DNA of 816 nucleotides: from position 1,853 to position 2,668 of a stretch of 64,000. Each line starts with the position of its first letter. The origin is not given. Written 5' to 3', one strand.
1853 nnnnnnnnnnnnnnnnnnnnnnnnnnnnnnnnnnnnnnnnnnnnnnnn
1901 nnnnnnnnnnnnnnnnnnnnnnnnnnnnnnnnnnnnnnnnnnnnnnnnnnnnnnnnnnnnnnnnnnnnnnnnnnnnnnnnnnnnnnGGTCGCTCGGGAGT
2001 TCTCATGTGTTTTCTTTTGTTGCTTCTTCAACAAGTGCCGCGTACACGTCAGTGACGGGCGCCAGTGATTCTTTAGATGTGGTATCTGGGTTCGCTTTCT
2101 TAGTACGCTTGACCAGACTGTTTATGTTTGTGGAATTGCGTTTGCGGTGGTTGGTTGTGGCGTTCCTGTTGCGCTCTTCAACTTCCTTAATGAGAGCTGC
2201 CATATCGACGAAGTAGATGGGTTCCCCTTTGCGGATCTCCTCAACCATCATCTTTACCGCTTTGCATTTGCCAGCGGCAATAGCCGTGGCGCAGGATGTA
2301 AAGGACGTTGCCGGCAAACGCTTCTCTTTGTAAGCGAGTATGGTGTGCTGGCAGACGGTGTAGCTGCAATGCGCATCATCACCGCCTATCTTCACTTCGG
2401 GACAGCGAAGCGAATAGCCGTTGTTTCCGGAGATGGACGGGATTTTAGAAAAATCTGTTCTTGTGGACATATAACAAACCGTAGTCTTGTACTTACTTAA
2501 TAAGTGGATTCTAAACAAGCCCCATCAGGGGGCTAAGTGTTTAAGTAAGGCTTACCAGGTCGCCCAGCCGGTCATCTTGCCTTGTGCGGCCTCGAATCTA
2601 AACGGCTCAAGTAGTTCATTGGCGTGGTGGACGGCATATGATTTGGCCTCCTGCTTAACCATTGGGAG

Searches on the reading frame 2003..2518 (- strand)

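Call 58: search_protein_families(library=pfam, max_evalue=0.01, proteins=[window:2003-2518:-])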
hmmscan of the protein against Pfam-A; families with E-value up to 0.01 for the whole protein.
window:2003-2518:- (171 aa): 0 families

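Call 71: search_protein_families(library=phrogs, max_evalue=0.001, proteins=[window:2003-2518:-])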
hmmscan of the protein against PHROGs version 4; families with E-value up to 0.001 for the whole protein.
window:2003-2518:- (171 aa): 3 families
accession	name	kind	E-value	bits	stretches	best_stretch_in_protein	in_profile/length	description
phrog_5055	-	unknown function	2.9e-85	285.2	1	17-171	1-154/155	-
phrog_14302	-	unknown function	1.1e-25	91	1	90-170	1-72/85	-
phrog_4558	-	unknown function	1.8e-07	32.3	1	29-119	15-100/202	-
